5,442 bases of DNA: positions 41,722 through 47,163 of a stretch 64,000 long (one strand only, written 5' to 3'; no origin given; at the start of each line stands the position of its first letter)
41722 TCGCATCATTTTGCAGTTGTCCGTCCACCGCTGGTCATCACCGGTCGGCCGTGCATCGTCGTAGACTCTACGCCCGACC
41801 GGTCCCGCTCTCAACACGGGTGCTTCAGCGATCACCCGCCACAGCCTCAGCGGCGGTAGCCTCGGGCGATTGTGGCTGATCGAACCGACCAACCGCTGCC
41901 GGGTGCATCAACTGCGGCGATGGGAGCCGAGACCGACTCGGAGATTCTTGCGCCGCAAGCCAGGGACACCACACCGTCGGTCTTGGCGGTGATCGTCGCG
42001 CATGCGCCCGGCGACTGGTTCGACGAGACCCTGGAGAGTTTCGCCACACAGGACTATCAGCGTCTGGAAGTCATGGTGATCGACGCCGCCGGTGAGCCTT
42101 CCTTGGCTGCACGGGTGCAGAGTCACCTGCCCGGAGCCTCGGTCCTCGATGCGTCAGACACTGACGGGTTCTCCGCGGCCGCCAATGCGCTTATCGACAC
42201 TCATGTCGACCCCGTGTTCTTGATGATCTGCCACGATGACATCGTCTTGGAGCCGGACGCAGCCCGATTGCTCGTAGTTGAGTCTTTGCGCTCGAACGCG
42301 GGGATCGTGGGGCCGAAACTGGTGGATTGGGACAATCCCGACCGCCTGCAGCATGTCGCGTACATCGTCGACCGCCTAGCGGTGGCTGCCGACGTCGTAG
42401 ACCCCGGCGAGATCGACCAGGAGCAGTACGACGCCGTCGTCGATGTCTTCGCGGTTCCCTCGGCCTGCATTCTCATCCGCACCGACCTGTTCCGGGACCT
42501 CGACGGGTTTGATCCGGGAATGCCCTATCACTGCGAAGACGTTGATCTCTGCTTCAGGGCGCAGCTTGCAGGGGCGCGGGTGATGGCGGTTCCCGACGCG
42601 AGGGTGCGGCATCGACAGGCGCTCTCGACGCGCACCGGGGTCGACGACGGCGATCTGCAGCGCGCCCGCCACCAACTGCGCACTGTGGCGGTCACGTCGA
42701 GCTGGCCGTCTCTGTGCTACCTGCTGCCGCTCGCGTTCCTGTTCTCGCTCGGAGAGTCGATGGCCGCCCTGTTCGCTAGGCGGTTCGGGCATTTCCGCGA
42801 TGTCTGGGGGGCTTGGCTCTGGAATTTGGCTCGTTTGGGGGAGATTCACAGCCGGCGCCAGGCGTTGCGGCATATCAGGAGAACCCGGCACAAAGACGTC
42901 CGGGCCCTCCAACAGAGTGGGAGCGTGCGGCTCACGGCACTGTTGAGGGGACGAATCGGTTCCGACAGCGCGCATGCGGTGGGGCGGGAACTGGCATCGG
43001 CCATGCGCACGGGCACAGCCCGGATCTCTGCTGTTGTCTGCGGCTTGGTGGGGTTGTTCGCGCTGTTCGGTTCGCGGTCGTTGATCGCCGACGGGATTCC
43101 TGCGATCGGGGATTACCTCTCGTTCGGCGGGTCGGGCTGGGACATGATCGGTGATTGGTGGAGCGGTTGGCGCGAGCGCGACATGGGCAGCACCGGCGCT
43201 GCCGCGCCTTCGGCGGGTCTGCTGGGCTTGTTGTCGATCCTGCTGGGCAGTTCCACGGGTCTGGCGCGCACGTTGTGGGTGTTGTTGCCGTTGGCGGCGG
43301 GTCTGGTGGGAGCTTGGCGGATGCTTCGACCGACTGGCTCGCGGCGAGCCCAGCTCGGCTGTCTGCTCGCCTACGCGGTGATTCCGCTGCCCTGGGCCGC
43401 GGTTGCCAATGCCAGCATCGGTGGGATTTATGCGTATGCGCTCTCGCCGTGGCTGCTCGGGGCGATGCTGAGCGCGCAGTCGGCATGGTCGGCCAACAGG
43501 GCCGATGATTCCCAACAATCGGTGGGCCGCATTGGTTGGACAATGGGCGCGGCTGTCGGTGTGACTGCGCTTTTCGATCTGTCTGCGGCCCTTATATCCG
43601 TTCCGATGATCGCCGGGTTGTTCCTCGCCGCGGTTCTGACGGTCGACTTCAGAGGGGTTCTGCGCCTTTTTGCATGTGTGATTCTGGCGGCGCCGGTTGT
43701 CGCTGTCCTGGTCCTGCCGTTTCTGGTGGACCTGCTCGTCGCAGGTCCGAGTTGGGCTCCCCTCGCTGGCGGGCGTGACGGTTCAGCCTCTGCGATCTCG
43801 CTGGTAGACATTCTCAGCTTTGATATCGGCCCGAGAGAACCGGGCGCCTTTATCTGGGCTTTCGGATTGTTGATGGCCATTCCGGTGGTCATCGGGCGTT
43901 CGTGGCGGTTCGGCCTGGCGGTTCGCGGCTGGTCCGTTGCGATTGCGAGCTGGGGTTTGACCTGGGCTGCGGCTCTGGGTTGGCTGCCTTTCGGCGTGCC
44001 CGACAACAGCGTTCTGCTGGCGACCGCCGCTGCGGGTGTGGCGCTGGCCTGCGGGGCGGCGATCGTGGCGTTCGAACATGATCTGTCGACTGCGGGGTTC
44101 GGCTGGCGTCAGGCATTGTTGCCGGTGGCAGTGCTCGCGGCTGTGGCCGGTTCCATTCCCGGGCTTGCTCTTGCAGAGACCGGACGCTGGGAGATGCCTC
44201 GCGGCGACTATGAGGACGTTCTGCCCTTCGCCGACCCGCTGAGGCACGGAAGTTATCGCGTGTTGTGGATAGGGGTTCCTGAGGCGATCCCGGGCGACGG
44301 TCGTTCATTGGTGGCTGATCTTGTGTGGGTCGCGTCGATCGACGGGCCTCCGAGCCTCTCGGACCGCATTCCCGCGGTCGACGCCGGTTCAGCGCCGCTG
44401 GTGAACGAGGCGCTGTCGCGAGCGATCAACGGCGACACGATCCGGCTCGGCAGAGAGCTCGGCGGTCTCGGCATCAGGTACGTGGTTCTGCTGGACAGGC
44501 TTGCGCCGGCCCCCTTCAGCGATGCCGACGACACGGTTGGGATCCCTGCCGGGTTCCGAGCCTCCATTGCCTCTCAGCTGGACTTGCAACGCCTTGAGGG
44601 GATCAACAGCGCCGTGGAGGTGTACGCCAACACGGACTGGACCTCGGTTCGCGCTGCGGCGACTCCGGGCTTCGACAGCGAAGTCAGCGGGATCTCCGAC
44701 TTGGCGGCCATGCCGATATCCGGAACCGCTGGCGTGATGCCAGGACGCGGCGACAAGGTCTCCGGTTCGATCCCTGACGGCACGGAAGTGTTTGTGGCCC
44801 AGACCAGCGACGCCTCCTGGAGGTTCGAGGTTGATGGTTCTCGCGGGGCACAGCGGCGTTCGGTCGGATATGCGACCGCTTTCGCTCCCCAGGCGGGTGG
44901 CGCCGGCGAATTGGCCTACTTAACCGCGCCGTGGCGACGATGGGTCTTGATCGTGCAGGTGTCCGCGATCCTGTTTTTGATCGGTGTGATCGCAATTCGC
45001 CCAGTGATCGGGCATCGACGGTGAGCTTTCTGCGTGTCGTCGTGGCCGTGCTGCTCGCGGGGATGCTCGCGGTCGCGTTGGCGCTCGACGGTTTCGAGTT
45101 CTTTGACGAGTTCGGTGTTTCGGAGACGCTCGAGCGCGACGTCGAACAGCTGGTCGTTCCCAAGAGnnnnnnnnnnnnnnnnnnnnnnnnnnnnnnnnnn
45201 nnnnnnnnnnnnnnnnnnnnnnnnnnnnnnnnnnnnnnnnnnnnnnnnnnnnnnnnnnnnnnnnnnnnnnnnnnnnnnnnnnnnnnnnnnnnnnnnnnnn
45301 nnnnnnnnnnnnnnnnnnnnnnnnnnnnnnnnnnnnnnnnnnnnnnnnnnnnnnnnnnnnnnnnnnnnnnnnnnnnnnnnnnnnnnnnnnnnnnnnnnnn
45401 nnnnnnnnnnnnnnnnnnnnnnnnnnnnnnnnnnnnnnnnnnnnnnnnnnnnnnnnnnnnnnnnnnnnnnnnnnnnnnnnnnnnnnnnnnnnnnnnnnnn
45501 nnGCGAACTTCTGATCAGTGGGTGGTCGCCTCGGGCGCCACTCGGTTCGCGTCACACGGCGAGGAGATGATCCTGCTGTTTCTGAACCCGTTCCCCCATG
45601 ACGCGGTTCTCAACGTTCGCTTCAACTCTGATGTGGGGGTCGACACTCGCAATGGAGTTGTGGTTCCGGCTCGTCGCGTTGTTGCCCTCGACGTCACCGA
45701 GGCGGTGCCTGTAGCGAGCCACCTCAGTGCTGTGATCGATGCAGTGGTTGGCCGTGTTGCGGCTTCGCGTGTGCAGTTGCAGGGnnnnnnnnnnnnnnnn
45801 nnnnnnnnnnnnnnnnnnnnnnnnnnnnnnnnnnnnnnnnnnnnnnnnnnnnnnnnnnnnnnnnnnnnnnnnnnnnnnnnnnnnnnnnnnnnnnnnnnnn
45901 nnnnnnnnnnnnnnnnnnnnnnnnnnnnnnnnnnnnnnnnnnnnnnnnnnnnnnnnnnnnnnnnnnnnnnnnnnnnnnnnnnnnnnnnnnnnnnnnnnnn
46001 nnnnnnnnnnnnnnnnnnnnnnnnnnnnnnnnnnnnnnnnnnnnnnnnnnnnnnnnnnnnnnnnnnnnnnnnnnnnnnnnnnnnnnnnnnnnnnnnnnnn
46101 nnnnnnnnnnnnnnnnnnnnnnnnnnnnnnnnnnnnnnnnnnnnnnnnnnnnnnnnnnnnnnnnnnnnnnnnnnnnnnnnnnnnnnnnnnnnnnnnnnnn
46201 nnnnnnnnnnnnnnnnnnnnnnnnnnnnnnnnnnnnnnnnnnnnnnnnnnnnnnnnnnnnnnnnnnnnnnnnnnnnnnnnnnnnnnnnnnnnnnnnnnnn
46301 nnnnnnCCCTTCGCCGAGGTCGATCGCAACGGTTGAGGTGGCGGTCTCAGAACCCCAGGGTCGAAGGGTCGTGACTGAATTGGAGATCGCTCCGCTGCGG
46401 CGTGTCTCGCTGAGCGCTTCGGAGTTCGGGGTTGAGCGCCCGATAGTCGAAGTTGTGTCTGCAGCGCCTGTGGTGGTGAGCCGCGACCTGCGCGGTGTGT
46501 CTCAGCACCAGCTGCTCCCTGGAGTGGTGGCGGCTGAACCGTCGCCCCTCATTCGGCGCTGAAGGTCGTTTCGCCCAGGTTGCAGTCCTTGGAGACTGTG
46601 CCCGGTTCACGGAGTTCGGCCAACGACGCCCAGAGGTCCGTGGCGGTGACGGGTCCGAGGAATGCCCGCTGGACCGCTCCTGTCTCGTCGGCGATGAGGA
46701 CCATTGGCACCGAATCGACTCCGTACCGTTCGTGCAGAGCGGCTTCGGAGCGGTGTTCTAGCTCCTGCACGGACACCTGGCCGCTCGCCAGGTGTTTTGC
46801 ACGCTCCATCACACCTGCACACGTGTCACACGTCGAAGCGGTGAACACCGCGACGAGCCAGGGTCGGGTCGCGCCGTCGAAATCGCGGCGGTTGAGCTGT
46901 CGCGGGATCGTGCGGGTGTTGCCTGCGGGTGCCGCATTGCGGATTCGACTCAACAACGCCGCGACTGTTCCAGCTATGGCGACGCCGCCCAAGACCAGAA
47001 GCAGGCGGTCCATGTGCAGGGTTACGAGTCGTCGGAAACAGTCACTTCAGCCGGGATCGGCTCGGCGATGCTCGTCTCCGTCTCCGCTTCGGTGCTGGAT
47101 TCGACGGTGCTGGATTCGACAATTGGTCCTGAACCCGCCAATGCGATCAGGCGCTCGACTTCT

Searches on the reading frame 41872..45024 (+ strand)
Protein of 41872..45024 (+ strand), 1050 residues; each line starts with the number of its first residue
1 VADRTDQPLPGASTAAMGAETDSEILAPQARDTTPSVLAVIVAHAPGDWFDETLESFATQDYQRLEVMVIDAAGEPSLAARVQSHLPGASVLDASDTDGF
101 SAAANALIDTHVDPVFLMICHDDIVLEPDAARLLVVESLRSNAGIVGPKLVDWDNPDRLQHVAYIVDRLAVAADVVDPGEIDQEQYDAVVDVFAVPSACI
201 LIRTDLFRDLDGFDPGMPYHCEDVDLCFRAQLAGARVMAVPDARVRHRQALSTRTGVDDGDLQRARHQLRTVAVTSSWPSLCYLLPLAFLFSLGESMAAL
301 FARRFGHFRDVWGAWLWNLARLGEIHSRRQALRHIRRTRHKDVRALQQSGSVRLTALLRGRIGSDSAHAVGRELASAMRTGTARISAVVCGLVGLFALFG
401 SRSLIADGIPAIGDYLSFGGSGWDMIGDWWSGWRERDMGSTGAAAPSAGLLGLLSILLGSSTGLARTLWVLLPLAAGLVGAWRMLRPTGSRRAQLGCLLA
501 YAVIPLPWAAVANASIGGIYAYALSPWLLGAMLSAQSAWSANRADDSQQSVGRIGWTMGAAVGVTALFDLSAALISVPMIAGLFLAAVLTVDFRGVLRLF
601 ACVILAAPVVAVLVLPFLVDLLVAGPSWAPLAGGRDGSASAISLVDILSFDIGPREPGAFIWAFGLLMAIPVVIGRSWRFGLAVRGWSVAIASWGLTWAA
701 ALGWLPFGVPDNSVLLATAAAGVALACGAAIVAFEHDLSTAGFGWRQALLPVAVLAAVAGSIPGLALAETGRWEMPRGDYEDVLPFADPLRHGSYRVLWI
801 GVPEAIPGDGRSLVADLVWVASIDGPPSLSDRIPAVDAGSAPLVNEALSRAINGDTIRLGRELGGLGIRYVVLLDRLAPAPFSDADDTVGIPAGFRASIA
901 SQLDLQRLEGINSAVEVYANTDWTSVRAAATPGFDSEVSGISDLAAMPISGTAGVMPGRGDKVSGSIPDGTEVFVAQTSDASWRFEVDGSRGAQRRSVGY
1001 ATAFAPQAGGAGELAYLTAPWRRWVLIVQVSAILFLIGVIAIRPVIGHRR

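Call 9: search_protein_families(library=pfam, proteins=[window:41872-45024:+], max_evalue=0.001)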
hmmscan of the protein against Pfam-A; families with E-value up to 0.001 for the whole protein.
window:41872-45024:+ (1050 aa): 3 families
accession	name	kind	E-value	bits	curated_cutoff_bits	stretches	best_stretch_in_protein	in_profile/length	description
PF13641.12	Glyco_tranf_2_3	-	3.2e-13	50.7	27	1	35-249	1-213/230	Glycosyltransferase like family 2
PF13632.12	Glyco_trans_2_3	-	3.5e-06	27.4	27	1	118-291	3-161/198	Glycosyl transferase family group 2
PF00535.33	Glycos_transf_2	-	5.8e-05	23.5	23.3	1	40-159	3-124/168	Glycosyl transferase family 2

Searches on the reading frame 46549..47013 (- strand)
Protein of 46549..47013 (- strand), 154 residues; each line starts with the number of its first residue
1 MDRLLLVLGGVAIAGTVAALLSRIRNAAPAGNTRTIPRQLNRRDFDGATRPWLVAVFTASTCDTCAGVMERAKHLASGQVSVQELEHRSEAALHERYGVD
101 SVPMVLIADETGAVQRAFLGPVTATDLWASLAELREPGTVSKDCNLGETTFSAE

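Call 9: search_protein_families(library=pfam, proteins=[window:46549-47013:-], max_evalue=0.001)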
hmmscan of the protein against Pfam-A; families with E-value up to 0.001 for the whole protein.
window:46549-47013:- (154 aa): 2 families
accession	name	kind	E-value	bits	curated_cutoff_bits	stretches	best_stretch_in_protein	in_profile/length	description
PF00085.26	Thioredoxin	-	0.00015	22.2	23.5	1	52-131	21-101/103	Thioredoxin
PF13098.12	Thioredoxin_2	-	0.00057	20.6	27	0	52-129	7-102/104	Thioredoxin-like domain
